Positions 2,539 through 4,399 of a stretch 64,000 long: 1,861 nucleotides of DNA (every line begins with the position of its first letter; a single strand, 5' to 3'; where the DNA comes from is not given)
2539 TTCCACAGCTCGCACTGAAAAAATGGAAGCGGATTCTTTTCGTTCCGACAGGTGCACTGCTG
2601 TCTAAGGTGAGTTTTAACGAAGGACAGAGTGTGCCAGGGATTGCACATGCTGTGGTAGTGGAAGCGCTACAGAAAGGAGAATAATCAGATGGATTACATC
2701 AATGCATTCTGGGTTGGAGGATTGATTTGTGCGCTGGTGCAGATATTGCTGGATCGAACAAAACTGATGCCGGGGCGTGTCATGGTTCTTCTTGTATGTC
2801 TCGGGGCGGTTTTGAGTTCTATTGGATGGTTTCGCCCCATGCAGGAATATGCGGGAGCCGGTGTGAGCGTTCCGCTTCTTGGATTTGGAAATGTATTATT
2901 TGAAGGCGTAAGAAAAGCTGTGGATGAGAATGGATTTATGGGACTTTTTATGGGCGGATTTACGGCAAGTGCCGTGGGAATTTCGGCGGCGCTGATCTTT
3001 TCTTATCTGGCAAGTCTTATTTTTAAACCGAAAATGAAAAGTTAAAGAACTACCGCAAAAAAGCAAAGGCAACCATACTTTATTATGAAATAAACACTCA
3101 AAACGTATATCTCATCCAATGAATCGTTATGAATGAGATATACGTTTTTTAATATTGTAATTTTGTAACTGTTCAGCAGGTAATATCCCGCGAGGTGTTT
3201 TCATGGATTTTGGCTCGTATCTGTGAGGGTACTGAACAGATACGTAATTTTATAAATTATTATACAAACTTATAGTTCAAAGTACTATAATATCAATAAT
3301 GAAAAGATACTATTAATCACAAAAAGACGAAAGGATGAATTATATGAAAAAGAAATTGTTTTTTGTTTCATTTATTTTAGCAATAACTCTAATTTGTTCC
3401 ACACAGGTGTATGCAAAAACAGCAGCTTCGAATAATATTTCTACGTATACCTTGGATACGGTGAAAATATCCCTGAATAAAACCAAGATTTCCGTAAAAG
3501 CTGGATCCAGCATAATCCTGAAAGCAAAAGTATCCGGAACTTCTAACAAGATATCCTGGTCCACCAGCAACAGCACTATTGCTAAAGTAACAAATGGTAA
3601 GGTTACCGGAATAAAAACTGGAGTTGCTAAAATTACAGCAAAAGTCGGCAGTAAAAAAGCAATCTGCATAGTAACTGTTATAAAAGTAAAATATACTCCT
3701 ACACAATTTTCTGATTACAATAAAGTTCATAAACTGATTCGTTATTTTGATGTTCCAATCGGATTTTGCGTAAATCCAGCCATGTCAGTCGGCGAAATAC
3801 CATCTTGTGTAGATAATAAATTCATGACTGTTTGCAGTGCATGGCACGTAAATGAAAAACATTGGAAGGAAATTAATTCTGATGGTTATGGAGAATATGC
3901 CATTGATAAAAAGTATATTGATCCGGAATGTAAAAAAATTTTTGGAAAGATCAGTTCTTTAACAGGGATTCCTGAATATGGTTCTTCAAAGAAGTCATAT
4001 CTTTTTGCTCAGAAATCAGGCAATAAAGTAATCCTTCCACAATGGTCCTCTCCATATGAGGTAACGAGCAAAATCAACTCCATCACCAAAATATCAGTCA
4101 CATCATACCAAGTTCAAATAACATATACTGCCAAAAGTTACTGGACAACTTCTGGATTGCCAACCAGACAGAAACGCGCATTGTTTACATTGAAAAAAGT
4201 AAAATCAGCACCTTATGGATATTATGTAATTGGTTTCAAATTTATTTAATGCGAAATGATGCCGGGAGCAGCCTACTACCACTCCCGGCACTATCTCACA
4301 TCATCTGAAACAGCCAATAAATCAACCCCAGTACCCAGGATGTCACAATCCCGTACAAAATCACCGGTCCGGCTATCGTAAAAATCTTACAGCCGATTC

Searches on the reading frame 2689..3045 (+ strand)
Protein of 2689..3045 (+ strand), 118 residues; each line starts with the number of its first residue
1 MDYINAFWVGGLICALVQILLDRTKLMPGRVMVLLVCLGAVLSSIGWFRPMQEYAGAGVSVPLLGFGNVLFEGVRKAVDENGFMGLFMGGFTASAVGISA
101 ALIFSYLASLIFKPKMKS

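Call 36: find_encoding_contigs(protein=window:2689-3045:+, flank=3000, max_places=10)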
Protein window:2689-3045:+ (118 aa): 23 contigs read that carry it; 10 places shown.
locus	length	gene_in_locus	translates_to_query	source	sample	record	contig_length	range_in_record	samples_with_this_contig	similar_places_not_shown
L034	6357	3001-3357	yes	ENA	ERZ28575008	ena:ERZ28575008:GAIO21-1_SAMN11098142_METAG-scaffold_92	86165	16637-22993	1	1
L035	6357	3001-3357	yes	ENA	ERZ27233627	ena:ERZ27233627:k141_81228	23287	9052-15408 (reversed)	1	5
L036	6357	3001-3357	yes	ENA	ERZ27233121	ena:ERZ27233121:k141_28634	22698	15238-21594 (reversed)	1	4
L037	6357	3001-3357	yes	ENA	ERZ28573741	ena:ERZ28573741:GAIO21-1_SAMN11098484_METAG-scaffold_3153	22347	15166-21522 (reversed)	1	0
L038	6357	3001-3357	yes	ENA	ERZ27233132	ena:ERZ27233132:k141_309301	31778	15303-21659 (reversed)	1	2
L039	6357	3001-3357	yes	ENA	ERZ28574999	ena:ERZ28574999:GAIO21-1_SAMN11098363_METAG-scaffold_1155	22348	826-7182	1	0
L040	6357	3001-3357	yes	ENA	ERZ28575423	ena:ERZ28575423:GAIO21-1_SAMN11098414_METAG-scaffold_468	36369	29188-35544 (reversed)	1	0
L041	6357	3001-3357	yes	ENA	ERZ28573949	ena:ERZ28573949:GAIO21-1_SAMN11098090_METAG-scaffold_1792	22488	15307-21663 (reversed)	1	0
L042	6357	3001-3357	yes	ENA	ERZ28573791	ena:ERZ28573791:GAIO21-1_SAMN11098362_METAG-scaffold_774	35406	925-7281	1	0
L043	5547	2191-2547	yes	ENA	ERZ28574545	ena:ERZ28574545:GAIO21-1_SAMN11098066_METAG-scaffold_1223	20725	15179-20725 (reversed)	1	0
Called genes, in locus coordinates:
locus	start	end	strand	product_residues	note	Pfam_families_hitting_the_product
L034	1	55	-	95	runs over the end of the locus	PF06961:DUF1294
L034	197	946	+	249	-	PF02001:DUF134, PF04545:Sigma70_r4 (faint), PF08281:Sigma70_r4_2, PF02579:Nitro_FeMo-Co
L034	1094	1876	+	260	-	PF02535:Zip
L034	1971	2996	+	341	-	PF07451:SpoVAD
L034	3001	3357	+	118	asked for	PF03862:SpoVAC_SpoVAEB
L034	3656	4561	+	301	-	-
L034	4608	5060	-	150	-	PF03862:SpoVAC_SpoVAEB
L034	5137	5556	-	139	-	PF13782:SpoVAB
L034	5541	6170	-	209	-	PF12164:SporV_AA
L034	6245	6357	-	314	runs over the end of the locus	PF03547:Mem_trans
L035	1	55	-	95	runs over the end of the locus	PF06961:DUF1294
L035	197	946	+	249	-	PF02001:DUF134, PF04545:Sigma70_r4 (faint), PF08281:Sigma70_r4_2, PF02579:Nitro_FeMo-Co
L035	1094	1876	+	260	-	PF02535:Zip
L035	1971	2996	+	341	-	PF07451:SpoVAD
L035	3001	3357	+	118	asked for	PF03862:SpoVAC_SpoVAEB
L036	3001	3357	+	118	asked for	PF03862:SpoVAC_SpoVAEB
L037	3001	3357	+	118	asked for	PF03862:SpoVAC_SpoVAEB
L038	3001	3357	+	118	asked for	PF03862:SpoVAC_SpoVAEB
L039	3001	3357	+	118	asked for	PF03862:SpoVAC_SpoVAEB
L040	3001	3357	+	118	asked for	PF03862:SpoVAC_SpoVAEB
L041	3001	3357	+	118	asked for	PF03862:SpoVAC_SpoVAEB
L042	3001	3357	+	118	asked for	PF03862:SpoVAC_SpoVAEB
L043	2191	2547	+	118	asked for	PF03862:SpoVAC_SpoVAEB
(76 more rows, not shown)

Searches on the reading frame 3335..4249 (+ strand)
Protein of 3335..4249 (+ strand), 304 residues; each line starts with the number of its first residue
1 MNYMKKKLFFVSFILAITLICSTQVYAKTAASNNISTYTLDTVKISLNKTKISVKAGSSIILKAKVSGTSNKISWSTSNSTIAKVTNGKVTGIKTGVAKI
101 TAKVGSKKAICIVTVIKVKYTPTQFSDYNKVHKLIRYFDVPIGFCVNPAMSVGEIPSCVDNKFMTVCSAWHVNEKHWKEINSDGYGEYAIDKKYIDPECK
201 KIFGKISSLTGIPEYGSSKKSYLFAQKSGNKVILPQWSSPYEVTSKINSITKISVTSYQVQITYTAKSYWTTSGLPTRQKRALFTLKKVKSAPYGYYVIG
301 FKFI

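Call 9: find_encoding_contigs(protein=window:3335-4249:+, flank=3000, max_places=10)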
Protein window:3335-4249:+ (304 aa): no gene with exactly this product is on record in the collection.

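Call 10: find_encoding_contigs(protein=window:3344-4249:+, flank=3000, max_places=10)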
Protein window:3344-4249:+ (301 aa): no gene with exactly this product is on record in the collection.

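Call 27: find_homologous_proteins(query=window:3344-4249:+, max_evalue=1e-30)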
Query window:3344-4249:+ (301 aa): 4 proteins with E <= 1e-30 among 952 candidates.
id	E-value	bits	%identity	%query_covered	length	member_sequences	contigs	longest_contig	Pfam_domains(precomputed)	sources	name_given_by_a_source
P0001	4.1e-176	602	93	100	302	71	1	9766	-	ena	-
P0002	1.5e-84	302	50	100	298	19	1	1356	PF02368.25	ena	-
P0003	1.0e-80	289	49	99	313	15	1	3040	PF02368.25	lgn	-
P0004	8.4e-69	250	47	99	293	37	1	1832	PF02368.25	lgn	-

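Call 28: find_encoding_contigs(protein=P0001, flank=4000, max_places=10)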
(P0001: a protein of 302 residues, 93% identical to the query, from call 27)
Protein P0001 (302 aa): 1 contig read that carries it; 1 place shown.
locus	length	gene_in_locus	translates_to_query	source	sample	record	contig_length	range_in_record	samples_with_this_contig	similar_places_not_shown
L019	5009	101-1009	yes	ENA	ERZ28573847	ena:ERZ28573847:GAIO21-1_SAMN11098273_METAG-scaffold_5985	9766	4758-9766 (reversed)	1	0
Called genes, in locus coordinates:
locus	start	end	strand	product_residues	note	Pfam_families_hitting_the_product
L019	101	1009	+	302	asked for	-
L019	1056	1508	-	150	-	PF03862:SpoVAC_SpoVAEB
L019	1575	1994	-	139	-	PF13782:SpoVAB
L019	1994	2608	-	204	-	PF12164:SporV_AA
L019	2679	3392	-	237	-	PF07638:Sigma70_ECF (faint), PF04542:Sigma70_r2, PF04539:Sigma70_r3 (weak), PF04545:Sigma70_r4, PF08281:Sigma70_r4_2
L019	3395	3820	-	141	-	PF13581:HATPase_c_2, PF02518:HATPase_c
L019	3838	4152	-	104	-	PF01740:STAS, PF13466:STAS_2 (weak)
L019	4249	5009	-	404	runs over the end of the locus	PF00515:TPR_1 (faint), PF07719:TPR_2 (faint), PF12895:ANAPC3 (faint), PF13174:TPR_6 (faint), PF13181:TPR_8 (faint), PF13414:TPR_11 (faint), PF13428:TPR_14 (faint), PF23914:TPR_CcmH_CycH (faint), +2 more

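Call 76: find_encoding_contigs(protein=P0001, flank=10000, max_places=3)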
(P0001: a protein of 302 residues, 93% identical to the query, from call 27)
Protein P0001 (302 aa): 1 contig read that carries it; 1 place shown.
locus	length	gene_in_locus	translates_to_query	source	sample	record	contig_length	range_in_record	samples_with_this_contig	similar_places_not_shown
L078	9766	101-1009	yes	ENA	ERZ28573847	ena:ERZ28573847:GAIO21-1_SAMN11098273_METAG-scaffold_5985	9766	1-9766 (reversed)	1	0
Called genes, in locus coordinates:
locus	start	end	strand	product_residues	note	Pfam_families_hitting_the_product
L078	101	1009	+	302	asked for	-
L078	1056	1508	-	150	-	PF03862:SpoVAC_SpoVAEB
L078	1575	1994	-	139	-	PF13782:SpoVAB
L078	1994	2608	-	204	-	PF12164:SporV_AA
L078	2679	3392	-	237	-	PF07638:Sigma70_ECF (faint), PF04542:Sigma70_r2, PF04539:Sigma70_r3 (weak), PF04545:Sigma70_r4, PF08281:Sigma70_r4_2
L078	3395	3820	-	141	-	PF13581:HATPase_c_2, PF02518:HATPase_c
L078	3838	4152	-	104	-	PF01740:STAS, PF13466:STAS_2 (weak)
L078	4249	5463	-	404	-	PF00515:TPR_1 (faint), PF07719:TPR_2 (faint), PF12895:ANAPC3 (faint), PF13174:TPR_6 (faint), PF13181:TPR_8 (faint), PF13414:TPR_11 (faint), PF13428:TPR_14 (faint), PF23914:TPR_CcmH_CycH (faint), +2 more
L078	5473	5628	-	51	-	-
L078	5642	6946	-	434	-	PF08245:Mur_ligase_M, PF02875:Mur_ligase_C, PF27239:FOL3_C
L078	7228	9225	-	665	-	PF00884:Sulfatase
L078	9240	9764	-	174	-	?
